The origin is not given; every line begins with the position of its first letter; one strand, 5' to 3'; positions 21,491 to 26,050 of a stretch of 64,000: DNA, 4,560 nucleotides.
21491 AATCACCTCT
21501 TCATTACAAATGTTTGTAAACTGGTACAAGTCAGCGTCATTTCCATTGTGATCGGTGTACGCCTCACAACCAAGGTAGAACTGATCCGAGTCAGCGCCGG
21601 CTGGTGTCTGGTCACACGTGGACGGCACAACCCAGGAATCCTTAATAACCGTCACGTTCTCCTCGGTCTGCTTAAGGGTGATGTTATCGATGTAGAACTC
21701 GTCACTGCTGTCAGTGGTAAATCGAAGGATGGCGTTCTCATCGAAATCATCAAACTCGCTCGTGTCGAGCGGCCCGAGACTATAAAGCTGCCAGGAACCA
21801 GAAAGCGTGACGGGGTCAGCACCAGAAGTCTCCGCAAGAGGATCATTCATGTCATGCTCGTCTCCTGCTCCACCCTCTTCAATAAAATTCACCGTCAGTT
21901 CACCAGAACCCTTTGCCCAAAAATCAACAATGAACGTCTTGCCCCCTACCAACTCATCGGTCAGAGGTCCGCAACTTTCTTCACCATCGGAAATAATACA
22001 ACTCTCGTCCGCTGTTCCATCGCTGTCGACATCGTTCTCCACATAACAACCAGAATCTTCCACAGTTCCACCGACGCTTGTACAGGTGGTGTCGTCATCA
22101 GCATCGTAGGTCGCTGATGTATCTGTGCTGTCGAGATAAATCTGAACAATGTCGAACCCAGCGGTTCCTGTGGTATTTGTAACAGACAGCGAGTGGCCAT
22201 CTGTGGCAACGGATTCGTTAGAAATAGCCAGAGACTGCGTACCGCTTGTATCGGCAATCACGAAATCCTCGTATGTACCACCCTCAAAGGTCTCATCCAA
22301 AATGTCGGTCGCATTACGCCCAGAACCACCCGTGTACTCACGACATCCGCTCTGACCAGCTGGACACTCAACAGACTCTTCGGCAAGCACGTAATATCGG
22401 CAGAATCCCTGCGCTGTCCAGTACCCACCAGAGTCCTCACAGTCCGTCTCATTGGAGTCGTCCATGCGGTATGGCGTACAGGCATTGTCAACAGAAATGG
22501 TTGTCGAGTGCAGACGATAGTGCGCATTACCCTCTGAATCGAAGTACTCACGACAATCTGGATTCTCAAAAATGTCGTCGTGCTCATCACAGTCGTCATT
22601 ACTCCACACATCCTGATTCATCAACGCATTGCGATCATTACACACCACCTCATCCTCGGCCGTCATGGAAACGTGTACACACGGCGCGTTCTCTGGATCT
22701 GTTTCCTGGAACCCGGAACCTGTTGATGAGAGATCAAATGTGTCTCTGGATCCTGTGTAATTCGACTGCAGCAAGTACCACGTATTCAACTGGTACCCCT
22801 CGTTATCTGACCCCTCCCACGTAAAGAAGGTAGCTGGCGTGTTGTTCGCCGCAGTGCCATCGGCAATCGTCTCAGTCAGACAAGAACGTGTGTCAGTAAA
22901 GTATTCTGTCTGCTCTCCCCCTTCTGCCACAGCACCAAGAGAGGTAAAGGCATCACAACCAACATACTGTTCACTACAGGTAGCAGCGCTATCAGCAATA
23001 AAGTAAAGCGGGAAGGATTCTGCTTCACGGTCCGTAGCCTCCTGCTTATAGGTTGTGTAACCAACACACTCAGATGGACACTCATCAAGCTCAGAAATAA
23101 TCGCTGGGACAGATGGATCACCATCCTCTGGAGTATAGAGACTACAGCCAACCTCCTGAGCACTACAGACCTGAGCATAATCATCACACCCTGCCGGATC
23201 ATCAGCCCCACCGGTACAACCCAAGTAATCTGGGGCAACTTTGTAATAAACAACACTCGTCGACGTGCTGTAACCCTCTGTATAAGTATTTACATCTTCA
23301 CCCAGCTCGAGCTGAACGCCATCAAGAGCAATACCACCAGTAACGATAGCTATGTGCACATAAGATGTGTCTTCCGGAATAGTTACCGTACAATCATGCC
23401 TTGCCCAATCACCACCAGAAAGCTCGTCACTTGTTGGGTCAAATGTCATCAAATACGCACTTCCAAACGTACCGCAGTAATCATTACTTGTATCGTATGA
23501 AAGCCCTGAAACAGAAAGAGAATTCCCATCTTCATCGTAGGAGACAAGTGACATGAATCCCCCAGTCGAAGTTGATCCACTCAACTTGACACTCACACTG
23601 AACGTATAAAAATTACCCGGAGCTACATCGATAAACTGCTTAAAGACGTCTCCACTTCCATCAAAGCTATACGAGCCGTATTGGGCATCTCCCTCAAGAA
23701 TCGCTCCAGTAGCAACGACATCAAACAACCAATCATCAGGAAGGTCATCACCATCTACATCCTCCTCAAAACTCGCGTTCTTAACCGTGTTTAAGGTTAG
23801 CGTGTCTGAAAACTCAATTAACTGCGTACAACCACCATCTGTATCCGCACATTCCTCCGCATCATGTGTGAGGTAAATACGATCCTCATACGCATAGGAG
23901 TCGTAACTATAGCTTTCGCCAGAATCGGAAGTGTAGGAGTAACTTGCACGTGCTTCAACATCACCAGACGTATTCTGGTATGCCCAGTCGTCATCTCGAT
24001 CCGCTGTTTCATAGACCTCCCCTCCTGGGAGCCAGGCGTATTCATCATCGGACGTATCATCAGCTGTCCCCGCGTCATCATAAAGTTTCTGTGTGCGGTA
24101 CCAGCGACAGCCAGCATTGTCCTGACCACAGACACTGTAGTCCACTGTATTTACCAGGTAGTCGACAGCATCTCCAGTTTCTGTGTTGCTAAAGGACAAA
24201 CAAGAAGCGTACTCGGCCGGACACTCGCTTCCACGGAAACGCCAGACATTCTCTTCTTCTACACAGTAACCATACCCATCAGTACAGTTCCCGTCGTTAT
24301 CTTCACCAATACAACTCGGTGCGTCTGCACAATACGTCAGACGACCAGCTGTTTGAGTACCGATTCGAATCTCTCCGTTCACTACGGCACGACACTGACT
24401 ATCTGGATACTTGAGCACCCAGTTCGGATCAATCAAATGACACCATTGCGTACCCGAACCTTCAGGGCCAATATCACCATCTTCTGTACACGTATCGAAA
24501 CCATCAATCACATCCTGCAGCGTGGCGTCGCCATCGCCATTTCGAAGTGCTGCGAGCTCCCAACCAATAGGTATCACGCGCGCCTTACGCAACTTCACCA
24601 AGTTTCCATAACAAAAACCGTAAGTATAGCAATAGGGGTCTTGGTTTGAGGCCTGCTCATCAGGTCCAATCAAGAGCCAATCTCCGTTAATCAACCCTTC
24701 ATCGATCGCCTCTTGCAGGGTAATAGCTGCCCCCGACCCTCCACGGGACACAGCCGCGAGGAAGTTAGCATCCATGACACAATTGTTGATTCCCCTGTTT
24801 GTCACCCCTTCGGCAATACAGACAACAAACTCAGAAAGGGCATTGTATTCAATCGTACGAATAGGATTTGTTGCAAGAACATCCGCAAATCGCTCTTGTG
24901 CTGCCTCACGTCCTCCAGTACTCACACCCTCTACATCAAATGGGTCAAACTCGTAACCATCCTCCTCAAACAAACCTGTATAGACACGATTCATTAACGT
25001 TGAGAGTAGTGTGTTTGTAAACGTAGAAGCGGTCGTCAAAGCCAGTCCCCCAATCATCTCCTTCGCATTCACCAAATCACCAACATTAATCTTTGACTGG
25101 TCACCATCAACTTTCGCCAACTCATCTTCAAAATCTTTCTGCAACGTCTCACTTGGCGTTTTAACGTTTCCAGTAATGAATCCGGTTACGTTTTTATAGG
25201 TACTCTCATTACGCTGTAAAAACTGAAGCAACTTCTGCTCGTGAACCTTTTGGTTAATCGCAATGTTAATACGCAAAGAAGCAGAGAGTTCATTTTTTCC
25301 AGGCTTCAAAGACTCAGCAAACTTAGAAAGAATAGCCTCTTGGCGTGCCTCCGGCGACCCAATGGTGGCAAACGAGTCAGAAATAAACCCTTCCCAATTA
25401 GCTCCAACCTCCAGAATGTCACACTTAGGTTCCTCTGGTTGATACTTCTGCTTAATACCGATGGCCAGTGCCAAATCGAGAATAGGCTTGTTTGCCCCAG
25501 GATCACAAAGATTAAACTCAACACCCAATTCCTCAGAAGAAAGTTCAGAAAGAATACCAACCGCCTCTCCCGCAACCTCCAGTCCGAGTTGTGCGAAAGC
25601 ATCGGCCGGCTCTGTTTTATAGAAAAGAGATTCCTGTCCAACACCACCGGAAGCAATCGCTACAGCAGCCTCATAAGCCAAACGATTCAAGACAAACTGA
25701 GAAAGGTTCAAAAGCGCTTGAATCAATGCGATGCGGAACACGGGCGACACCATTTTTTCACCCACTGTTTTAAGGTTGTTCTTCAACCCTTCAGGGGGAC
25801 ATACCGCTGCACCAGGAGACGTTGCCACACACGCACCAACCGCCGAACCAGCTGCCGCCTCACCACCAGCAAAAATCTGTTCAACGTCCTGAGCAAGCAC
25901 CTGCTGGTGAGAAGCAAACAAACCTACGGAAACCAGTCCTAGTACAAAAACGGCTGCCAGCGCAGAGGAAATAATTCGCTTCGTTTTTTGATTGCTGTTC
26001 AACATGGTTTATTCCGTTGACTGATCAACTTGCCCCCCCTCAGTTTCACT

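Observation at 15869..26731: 3378-aa Cys/Asp-rich secreted giant protein paired with a TSP3-repeat membrane protein, downstream of rsmA and tsaC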

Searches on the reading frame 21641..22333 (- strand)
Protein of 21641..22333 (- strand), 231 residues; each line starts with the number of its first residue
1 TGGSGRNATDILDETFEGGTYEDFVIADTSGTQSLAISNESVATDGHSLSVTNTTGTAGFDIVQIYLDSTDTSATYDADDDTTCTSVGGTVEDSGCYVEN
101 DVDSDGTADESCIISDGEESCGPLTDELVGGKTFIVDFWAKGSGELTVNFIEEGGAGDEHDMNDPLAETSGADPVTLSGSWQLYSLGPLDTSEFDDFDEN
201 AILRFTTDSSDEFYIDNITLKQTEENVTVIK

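Call 43: search_protein_families(library=pfam, proteins=[window:21641-22333:-], max_evalue=1)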
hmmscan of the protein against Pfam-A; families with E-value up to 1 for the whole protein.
seq(231 aa): 1 family
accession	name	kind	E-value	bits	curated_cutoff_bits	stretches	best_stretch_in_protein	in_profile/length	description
PF02018.23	CBM_4_9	-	0.0027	18.5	25.9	1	123-185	54-113/136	Carbohydrate binding domain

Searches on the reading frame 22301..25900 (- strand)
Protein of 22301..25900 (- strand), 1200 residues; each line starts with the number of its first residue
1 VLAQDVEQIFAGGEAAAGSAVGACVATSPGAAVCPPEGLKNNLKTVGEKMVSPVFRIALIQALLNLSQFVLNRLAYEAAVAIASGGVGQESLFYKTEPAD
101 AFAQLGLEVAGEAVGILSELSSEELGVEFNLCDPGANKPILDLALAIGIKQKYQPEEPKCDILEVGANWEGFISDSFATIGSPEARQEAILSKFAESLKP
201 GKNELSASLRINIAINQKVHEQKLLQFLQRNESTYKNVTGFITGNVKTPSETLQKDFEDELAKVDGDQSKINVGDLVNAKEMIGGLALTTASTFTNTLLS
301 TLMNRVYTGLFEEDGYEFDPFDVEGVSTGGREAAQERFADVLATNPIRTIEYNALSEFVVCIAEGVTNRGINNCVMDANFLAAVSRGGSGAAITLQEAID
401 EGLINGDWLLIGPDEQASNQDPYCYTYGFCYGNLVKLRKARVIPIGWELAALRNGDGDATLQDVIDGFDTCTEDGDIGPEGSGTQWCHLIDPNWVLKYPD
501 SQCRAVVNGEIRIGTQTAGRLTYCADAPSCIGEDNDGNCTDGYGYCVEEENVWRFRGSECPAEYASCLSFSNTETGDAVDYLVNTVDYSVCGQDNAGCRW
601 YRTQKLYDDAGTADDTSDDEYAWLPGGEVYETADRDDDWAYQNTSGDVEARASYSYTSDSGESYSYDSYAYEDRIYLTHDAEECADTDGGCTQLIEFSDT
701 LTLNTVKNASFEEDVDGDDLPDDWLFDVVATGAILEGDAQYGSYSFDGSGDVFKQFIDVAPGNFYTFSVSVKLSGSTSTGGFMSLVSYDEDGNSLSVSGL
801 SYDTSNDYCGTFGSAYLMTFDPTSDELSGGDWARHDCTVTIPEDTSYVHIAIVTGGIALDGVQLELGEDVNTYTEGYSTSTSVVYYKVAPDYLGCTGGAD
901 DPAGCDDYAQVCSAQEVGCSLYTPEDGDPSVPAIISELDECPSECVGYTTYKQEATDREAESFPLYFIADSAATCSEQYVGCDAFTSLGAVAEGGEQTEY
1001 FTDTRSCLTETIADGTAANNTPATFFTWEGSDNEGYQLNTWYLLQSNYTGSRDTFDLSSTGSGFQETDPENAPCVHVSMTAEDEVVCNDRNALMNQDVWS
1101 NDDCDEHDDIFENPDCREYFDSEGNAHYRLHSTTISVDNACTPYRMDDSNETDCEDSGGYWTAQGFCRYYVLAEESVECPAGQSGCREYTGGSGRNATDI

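Call 72: predict_structure(alignment_id=A7)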
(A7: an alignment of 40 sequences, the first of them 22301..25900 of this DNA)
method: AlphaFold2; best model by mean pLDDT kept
length: 1200 residues; sequences in the alignment: 40
mean_pLDDT: 65.9   pTM: 0.33
mean pLDDT of the five models: 65.9, 63.8, 58.8, 58.5, 55.9
residues with pLDDT >= 90: 226; 70-90: 325; 50-70: 295; < 50: 354
segments of 3 or more residues with pLDDT < 50: 1-15, 26-40, 49-56, 84-98, 120-129, 137-158, 192-214, 216-218, 230-242, 244-248, 261-294, 296-350, 364-366, 514-519, 546-571, 576-598, 639-643, 645-649, 914-921, 926-949, 965-972, 1192-1200
pLDDT, mean of each block of 10 residues (from residue 1): 37 49 45 43 51 48 52 55 40 37 52 53 43 49 25 37 54 55 53 41 35 48 51 40 45 54 39 39 45 48 44 32 34 42 33 73 57 85 79 88 92 86 88 88 88 82 92 86 89 84 56 47 63 61 47 30 40 48 33 44 76 76 76 61 47 73 73 64 58 66 90 86 79 74 84 87 94 78 93 90 87 92 84 94 93 88 92 83 62 66 67 46 46 38 41 78 53 71 88 77 91 85 92 84 91 71 84 88 82 58 82 90 92 92 90 88 91 92 81 41
secondary structure, 60 per line:
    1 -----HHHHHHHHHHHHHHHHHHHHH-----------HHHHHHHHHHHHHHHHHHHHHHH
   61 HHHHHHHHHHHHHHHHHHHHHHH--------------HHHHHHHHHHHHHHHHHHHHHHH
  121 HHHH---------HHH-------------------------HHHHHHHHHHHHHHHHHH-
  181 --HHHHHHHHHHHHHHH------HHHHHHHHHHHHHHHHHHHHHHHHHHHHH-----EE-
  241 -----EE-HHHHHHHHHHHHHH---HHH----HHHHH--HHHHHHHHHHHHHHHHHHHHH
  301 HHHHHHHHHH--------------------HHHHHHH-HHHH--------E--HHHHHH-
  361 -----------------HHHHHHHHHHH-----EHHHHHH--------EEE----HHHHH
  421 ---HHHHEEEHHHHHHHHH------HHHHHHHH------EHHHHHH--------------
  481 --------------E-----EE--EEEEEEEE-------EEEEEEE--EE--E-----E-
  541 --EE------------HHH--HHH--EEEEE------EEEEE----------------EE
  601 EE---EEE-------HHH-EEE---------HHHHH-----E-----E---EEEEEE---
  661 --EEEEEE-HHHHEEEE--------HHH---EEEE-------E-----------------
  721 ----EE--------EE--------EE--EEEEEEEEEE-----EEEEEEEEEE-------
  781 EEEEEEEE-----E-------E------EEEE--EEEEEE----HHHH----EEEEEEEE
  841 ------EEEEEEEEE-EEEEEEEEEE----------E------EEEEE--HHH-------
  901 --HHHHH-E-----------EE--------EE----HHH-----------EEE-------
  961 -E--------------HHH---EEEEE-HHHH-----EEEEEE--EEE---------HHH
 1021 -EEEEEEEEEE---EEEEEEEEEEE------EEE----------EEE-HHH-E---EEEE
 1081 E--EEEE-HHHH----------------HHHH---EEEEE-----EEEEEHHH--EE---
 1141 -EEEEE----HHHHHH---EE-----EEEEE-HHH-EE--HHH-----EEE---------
elements in order (helices of 4 or more, strands of 3 or more residues): H6-26 H38-83 H98-124 H162-179 H183-197 H204-232 H249-262 H273-277 H280-310 H331-337 H339-342 H354-359 H378-388 H395-400 E409-411 H416-420 H424-427 E428-430 H431-439 H446-453 H461-466 E505-512 E520-526 E567-571 E578-582 E599-602 E606-608 E620-622 H632-636 E652-657 E663-668 H670-673 E674-677 E692-695 E749-758 E764-773 E781-788 E809-812 E815-820 H825-828 E833-840 E847-855 E857-866 E884-888 H903-907 E951-953 E983-987 H989-992 E998-1003 E1006-1008 E1022-1031 E1035-1045 E1052-1054 E1065-1067 E1077-1081 E1084-1087 H1089-1092 H1109-1112 E1116-1120 E1126-1130 E1142-1146 H1151-1156 E1167-1171 E1189-1191

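Call 74: fold_search(model_id=the predicted structure, library=pdb)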
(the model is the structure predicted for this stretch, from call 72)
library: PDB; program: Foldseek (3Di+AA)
matches with E <= 10: 1461; with E <= 0.001: 100
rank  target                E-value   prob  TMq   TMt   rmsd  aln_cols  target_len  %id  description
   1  2zew_A                1.7e-06  1.00  0.10  0.70   3.8       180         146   17  Family 16 Cabohydrate Binding Domain Module 1 (released 2008-03-04)
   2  5w6h_A                3.3e-06  1.00  0.10  0.17   4.2       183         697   19  Crystal structure of Bacteriophage CBA120 tailspike protein 4 enzymatically active domain (TSP4dN, orf213) (released 2018-10-24)
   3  9qxq                  5.3e-06  1.00  0.09  0.10   5.7       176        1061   18  native structure of full-length pesticidal protein Cry1Ca18 at pH9, from crystals formed in vivo (released 2026-02-11)
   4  2zew_B                8.9e-06  1.00  0.10  0.69   4.0       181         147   18  Family 16 Cabohydrate Binding Domain Module 1 (released 2008-03-04)
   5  8iq9_B                8.9e-06  1.00  0.10  0.19   7.9       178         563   18  Crystal structure of trimeric K2-2 TSP in complex with tetrasaccharide and octasaccharide (released 2024-02-21)
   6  2zex_A                9.4e-06  1.00  0.10  0.67   4.1       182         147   20  Family 16 carbohydrate binding module (released 2008-03-04)
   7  2zey_B                1.0e-05  1.00  0.10  0.72   3.7       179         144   16  Family 16 carbohydrate binding module (released 2008-03-04)
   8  8w7n                  1.1e-05  1.00  0.09  0.11   5.7       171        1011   16  Crystal structure of the in-cell Cry1Aa purified from Bacillus thuringiensis (released 2024-03-06)
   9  9h99                  1.2e-05  1.00  0.09  0.10   5.5       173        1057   18  Native structure of the full-length pesticidal protein Cry1Ca18 at pH7, from crystals formed in vivo (released 2025-11-12)
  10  3oea_A                1.2e-05  1.00  0.10  0.71   3.9       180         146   16  Crystal structure of the Q121E mutants of C.polysaccharolyticus CBM16-1 bound to cellopentaose (released 2010-08-25)
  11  2zey_A                1.2e-05  1.00  0.10  0.70   3.8       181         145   19  Family 16 carbohydrate binding module (released 2008-03-04)
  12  3oeb_A                1.6e-05  1.00  0.10  0.70   3.9       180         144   17  Crystal structure of the Q121E mutant of C.polysaccharolyticus CBM16-1 bound to mannopentaose (released 2010-08-25)
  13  4bj0_A                2.3e-05  1.00  0.09  0.56   5.7       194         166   14  Xyloglucan binding module (CBM4-2 X2-L110F) in complex with branched xyloses (released 2014-04-23)
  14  2zex_B                2.7e-05  1.00  0.10  0.67   4.1       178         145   19  Family 16 carbohydrate binding module (released 2008-03-04)
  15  8ic1_A                2.7e-05  1.00  0.09  0.22   5.4       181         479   17  endo-alpha-D-arabinanase EndoMA1 D51N mutant from Microbacterium arabinogalactanolyticum in complex with arabinooligos (released 2023-08-16)
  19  1gui_A                4.8e-05  1.00  0.09  0.56   6.1       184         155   18  CBM4 structure and function (released 2002-09-26)
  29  4xup_E                1.1e-04  1.00  0.09  0.56   5.6       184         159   14  Structure of the N-terminal CBM22-1-CBM22-2 tandem domain from Paenibacillus barcinonensis Xyn10C (released 2015-06-03)
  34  4xup_C                1.7e-04  1.00  0.10  0.56   6.5       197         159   15  Structure of the N-terminal CBM22-1-CBM22-2 tandem domain from Paenibacillus barcinonensis Xyn10C (released 2015-06-03)
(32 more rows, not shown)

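Call 97: fold_search(model_id=the predicted structure, library=viral)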
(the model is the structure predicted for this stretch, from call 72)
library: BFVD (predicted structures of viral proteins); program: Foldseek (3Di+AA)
matches with E <= 10: 1019; with E <= 0.001: 156
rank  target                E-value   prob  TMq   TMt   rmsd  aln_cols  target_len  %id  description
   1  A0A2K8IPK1            1.4e-07  1.00  0.10  0.45  16.2       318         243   14  Neck passage structure [Lactococcus phage LP1005]
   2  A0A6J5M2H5            1.5e-07  1.00  0.12  0.26  25.4       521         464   13  Uncharacterized protein [uncultured Caudovirales phage]
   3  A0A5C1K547            1.8e-07  1.00  0.12  0.27  19.1       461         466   11  (no name in the UniProt tables at hand)
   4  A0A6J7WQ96            1.9e-07  1.00  0.11  0.17   4.7       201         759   21  CBM-cenC domain-containing protein [uncultured Caudovirales phage]
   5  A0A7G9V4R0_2          2.1e-07  1.00  0.10  0.13  40.0       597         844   10  (no name in the UniProt tables at hand)
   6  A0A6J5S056            3.0e-07  1.00  0.10  0.12  21.8       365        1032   13  Peptidase S74 domain-containing protein [uncultured Caudovirales phage]
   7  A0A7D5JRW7            3.8e-07  1.00  0.11  0.09  28.2       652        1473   11  (no name in the UniProt tables at hand)
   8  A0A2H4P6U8            4.0e-07  1.00  0.10  0.11  27.9       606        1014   11  Uncharacterized protein [Pseudomonas phage tabernarius]
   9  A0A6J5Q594            5.7e-07  1.00  0.11  0.30  22.2       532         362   11  Uncharacterized protein (Fragment) [uncultured Caudovirales phage]
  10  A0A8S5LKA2            8.3e-07  1.00  0.11  0.10  37.3       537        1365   12  Neck appendage protein [Siphoviridae sp. ctcPV5]
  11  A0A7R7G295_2          9.7e-07  1.00  0.12  0.15  27.9       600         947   11  (no name in the UniProt tables at hand)
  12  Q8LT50                1.4e-06  1.00  0.11  0.14  12.3       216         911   21  Uncharacterized protein [Vibrio phage VpV262]
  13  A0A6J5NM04            2.5e-06  1.00  0.10  0.27  10.0       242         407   16  Uncharacterized protein [uncultured Caudovirales phage]
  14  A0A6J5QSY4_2          2.5e-06  1.00  0.10  0.09  26.6       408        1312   12  Carbohydrate-binding, CenC-like [uncultured Caudovirales phage]
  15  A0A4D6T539            2.8e-06  1.00  0.10  0.40   4.0       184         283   20  Tail fiber family protein [Klebsiella phage vB_KpnP_FZ12]
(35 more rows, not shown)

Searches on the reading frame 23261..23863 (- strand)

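Call 43: search_protein_families(library=pfam, proteins=[window:23261-23863:-], max_evalue=1)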
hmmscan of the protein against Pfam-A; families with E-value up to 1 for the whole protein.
seq(201 aa): 1 family
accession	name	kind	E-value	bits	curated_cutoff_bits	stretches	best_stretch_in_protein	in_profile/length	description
PF21027.3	Sde0182_C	-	0.4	11.7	27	0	107-168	8-55/83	Cellulose-binding protein Sde0182, C-terminal domain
